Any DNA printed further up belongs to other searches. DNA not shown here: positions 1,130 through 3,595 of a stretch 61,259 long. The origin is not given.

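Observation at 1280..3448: Tat-signal polyferredoxin with 22 putative [4Fe-4S] sites: a candidate periplasmic Fe-S wire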

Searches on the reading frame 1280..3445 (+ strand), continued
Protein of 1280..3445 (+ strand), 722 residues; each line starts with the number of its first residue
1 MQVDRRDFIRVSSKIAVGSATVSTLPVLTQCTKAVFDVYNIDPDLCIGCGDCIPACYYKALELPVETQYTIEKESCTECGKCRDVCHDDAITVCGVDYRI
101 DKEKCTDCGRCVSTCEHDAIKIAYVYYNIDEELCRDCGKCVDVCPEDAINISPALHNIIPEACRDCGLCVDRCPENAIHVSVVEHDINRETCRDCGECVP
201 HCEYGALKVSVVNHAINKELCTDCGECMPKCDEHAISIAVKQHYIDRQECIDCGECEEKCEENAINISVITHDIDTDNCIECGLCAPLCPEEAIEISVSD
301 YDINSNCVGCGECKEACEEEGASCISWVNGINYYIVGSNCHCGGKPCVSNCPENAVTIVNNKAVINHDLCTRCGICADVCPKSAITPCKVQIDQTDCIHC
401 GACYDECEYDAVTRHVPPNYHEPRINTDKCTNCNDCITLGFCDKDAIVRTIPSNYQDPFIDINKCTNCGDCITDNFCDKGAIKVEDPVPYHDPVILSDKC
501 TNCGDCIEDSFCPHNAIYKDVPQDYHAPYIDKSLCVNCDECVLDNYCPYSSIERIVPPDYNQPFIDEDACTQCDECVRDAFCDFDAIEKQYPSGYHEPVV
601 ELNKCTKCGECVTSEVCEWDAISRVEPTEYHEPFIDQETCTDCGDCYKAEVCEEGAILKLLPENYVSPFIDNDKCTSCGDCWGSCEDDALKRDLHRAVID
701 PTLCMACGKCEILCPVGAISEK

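Call 63: fold_search(model_id=the predicted structure, library=pdb)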
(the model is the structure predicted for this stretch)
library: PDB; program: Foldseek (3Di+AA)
matches with E <= 10: 194; with E <= 0.001: 3
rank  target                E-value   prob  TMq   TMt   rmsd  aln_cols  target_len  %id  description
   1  5t5m_F                4.3e-04  0.99  0.09  0.17  16.7       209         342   23  TUNGSTEN-CONTAINING FORMYLMETHANOFURAN DEHYDROGENASE FROM METHANOTHERMOBACTER WOLFEII, TRIGONAL FORM AT 2.5 A. (released 2016-10-19)
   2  6x6u_B                5.7e-04  1.00  0.07  0.26  15.2       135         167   29  WOR5 from Pyrococcus furiosus, taurine-bound (released 2021-12-15)
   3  5t61_R                7.5e-04  0.99  0.09  0.17  16.9       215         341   23  TUNGSTEN-CONTAINING FORMYLMETHANOFURAN DEHYDROGENASE FROM METHANOTHERMOBACTER WOLFEII, TRICLINIC FORM AT 2.55 A (released 2016-10-19)
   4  6x1o_B                1.1e-03  0.99  0.07  0.27  15.2       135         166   29  WOR5 from Pyrococcus furiosus, as crystallized (released 2021-11-24)
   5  5t61_j                1.2e-03  0.96  0.09  0.17  22.9       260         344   22  TUNGSTEN-CONTAINING FORMYLMETHANOFURAN DEHYDROGENASE FROM METHANOTHERMOBACTER WOLFEII, TRICLINIC FORM AT 2.55 A (released 2016-10-19)
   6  5t5i_N                1.4e-03  0.98  0.09  0.17  16.9       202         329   24  TUNGSTEN-CONTAINING FORMYLMETHANOFURAN DEHYDROGENASE FROM METHANOTHERMOBACTER WOLFEII, ORTHORHOMBIC FORM AT 1.9 A (released 2016-10-19)
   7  5t61_L                1.5e-03  0.96  0.09  0.17  23.1       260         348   23  TUNGSTEN-CONTAINING FORMYLMETHANOFURAN DEHYDROGENASE FROM METHANOTHERMOBACTER WOLFEII, TRICLINIC FORM AT 2.55 A (released 2016-10-19)
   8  5t61_d                2.2e-03  0.97  0.09  0.17  16.9       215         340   22  TUNGSTEN-CONTAINING FORMYLMETHANOFURAN DEHYDROGENASE FROM METHANOTHERMOBACTER WOLFEII, TRICLINIC FORM AT 2.55 A (released 2016-10-19)
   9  5t5i_F                2.3e-03  0.96  0.09  0.17  16.8       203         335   24  TUNGSTEN-CONTAINING FORMYLMETHANOFURAN DEHYDROGENASE FROM METHANOTHERMOBACTER WOLFEII, ORTHORHOMBIC FORM AT 1.9 A (released 2016-10-19)
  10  5t61_F                2.5e-03  0.91  0.09  0.17  23.1       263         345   23  TUNGSTEN-CONTAINING FORMYLMETHANOFURAN DEHYDROGENASE FROM METHANOTHERMOBACTER WOLFEII, TRICLINIC FORM AT 2.55 A (released 2016-10-19)
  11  5t61_X                2.8e-03  0.96  0.09  0.17  17.0       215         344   23  TUNGSTEN-CONTAINING FORMYLMETHANOFURAN DEHYDROGENASE FROM METHANOTHERMOBACTER WOLFEII, TRICLINIC FORM AT 2.55 A (released 2016-10-19)
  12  5t61_v                4.2e-03  0.94  0.09  0.17  16.9       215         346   23  TUNGSTEN-CONTAINING FORMYLMETHANOFURAN DEHYDROGENASE FROM METHANOTHERMOBACTER WOLFEII, TRICLINIC FORM AT 2.55 A (released 2016-10-19)
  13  7z0s_B                6.6e-03  0.99  0.06  0.26  14.8       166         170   19  Structure of the Escherichia coli formate hydrogenlyase complex (anaerobic preparation, without formate dehydrogenase  (released 2022-09-28)
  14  7zc6_B                8.7e-03  0.93  0.06  0.21  17.3       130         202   30  Na+ - translocating ferredoxin: NAD+ reductase (Rnf) of C. tetanomorphum (released 2022-09-28)
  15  8rvu_A                1.4e-02  1.00  0.07  0.08   7.8        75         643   24  CryoEM structure of the Elp-Hdr complex of Methanothermobacter marburgensis state 2 (composite structure) (released 2025-05-14)
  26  1fdn                  4.6e-02  1.00  0.07  0.82   1.5        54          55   39  REFINED CRYSTAL STRUCTURE OF THE 2[4FE-4S] FERREDOXIN FROM CLOSTRIDIUM ACIDURICI AT 1.84 ANGSTROMS RESOLUTION (released 1994-08-31)
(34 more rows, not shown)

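Call 64: search_protein_families(library=ncbifam, proteins=[P0040], max_evalue=0.001)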
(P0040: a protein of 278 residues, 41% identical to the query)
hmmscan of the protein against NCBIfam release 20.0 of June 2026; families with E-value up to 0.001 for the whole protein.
P0040 (278 aa): 55 families (the best 25 are shown)
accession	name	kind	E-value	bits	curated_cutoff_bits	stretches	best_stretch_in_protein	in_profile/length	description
TIGR04105.1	FeFe_hydrog_B1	subfamily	8.8e-26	90.6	450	3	128-185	106-160/462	monomeric [FeFe] hydrogenase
NF058577.1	FdxA_fam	equivalog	3.3e-23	81.6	65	3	69-117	3-50/52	4Fe-4S ferredoxin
TIGR02700.1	flavo_MJ0208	hypoth_equivalog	2.4e-21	76.1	251.35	4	118-187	133-197/234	dihydromethanopterin reductase (acceptor)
NF043069.1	T4HPD_activ_SAM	equivalog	6.7e-20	71.6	425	4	136-184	49-97/299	trans-4-hydroxy-L-proline dehydratase activase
NF040770.1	hetero_SS_HdrA2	exception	5.5e-19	67.8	1100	4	222-276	571-624/777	CoB-CoM heterodisulfide reductase HdrA2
TIGR04041.1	activase_YjjW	hypoth_equivalog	2.9e-18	66.3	250.2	3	74-119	41-86/276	YjjW family glycine radical enzyme activase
TIGR02179.1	PorD_KorD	subfamily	4.8e-18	65.1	60.05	4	43-95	24-76/78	2-oxoacid:acceptor oxidoreductase, delta subunit, pyruvate/2-ketoisovalerate family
TIGR00402.1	napF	equivalog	2.3e-17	63.3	102.2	3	139-189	36-89/149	ferredoxin-type protein NapF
NF040864.1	HgcB_ferredoxin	equivalog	3.2e-17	62.1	99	1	40-94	10-64/93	mercury methylation ferredoxin HgcB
NF005503.0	PRK07118.1-2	equivalog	5.8e-17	61.9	252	3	144-184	144-184/292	RnfABCDGE type electron transport complex subunit B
NF005504.0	PRK07118.1-3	equivalog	2.1e-16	60.2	437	2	41-92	216-266/293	Fe-S cluster domain-containing protein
NF041891.1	hdrA_Methbact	equivalog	1.3e-15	56.7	1300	3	70-124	568-622/762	ferredoxin:CoB-CoM heterodisulfide reductase subunit HdrA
NF038196.1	ferrodoxin_EFR1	subfamily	1.9e-15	57.5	75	2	67-123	178-230/242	EFR1 family ferrodoxin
NF005506.0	PRK07118.1-5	equivalog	8.4e-15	54.9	388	3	140-185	218-262/279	Fe-S cluster domain-containing protein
NF042909.1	FMH_DH_FwdF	exception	1.3e-14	54.1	375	2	158-241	216-307/336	tungsten-dependent formylmethanofuran dehydrogenase subunit FwdF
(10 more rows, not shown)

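Call 66: find_encoding_contigs(protein=P0037, flank=8000, max_places=2)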
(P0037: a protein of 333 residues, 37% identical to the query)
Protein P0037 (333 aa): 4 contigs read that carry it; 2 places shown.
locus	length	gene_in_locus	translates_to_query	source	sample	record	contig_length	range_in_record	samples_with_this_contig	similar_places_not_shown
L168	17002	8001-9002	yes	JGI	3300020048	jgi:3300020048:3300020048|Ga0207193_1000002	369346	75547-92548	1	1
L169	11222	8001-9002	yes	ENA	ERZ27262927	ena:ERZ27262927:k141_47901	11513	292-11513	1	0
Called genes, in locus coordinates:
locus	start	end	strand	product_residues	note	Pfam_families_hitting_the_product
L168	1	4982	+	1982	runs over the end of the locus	PF14349:SprA_N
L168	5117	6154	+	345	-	PF03590:AsnA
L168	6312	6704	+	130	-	-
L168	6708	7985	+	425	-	-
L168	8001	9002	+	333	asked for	PF00037:Fer4 (weak), PF12838:Fer4_7, PF13187:Fer4_9, PF13237:Fer4_10 (weak), PF14697:Fer4_21, PF00037:Fer4, PF12838:Fer4_7, PF13187:Fer4_9, +19 more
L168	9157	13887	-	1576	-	PF00041:fn3 (faint), PF15416:DUF4623 (weak), PF16656:Pur_ac_phosph_N (faint), PF18911:PKD_4 (faint), PF25788:Ig_Rha78A_N (faint), PF16655:PhoD_N (faint), PF02638:GHL10, PF18962:Por_Secre_tail (weak)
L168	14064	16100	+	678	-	PF00072:Response_reg, PF00989:PAS, PF08448:PAS_4 (faint), PF13426:PAS_9, PF08447:PAS_3 (weak), PF00990:GGDEF, PF00563:EAL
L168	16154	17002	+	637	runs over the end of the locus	PF00149:Metallophos, PF12850:Metallophos_2 (weak), PF13570:Beta-prop_ACSF4, PF01011:PQQ (faint), PF13360:PQQ_2 (weak), PF13570:Beta-prop_ACSF4 (weak), PF13360:PQQ_2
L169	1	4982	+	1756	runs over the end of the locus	?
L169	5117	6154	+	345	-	PF03590:AsnA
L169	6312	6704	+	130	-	-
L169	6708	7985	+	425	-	-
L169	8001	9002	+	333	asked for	PF00037:Fer4 (weak), PF12838:Fer4_7, PF13187:Fer4_9, PF13237:Fer4_10 (weak), PF14697:Fer4_21, PF00037:Fer4, PF12838:Fer4_7, PF13187:Fer4_9, +19 more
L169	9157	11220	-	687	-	?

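Call 67: find_encoding_contigs(protein=P0042, flank=8000, max_places=2)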
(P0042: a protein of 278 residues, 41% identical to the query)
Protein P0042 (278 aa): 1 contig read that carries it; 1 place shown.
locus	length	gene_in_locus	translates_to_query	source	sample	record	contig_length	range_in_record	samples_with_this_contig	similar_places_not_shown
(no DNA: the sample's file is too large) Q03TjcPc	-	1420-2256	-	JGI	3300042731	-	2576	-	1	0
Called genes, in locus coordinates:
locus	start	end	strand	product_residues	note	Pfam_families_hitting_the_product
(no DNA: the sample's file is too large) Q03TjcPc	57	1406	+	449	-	-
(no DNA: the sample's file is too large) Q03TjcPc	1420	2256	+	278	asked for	PF12838:Fer4_7, PF13187:Fer4_9, PF25160:LdpA_Fe-S-bd, PF12837:Fer4_6, PF13237:Fer4_10, PF12838:Fer4_7, PF00037:Fer4, PF12838:Fer4_7, +19 more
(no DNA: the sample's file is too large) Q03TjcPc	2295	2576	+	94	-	?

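Call 68: find_encoding_contigs(protein=P0038, flank=8000, max_places=2)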
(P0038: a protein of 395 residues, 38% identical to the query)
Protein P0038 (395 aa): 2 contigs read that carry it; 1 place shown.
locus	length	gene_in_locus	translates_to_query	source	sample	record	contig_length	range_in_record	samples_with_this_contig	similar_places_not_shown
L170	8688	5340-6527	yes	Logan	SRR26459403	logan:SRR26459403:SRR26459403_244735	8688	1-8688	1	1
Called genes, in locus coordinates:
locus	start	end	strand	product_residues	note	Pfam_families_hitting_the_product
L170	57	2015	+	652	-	PF00754:F5_F8_type_C, PF22633:F5_F8_type_C_2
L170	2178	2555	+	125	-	-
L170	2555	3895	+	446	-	PF12801:Fer4_5, PF13187:Fer4_9 (weak)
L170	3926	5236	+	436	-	-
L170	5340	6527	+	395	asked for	PF13237:Fer4_10 (weak), PF14697:Fer4_21 (weak), PF12838:Fer4_7, PF13187:Fer4_9 (weak), PF00037:Fer4 (weak), PF14697:Fer4_21 (weak), PF12838:Fer4_7 (weak), PF14697:Fer4_21 (weak), +15 more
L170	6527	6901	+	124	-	-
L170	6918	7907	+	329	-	PF03773:ArsP_1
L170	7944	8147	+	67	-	-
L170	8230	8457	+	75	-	-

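Call 90: predict_structure(alignment_id=A8)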
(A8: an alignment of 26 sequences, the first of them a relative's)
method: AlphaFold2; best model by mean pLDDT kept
length: 278 residues; sequences in the alignment: 26
mean_pLDDT: 86.7   pTM: 0.71
mean pLDDT of the five models: 86.7, 85.3, 76.3, 64.9, 63.2
residues with pLDDT >= 90: 166; 70-90: 77; 50-70: 17; < 50: 18
segments of 3 or more residues with pLDDT < 50: 1-3, 18-21, 24-33
pLDDT, mean of each block of 10 residues (from residue 1): 62 52 47 65 89 82 91 95 95 97 93 95 96 88 90 93 94 94 95 95 91 95 96 89 92 87 79 87
secondary structure, 60 per line:
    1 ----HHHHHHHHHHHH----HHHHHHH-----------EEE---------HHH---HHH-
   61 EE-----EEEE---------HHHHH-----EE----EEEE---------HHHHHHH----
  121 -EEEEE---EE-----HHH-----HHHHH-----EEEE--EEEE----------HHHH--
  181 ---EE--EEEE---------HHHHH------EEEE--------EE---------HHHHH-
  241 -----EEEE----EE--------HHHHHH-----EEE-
elements in order: H5-16 H21-27 E39-41 E68-71 H81-85 E97-100 H110-116 E122-126 H145-149 E155-158 E161-164 H175-178 E188-191 H201-205 E212-215 H235-239 E246-249 H264-269 E275-277
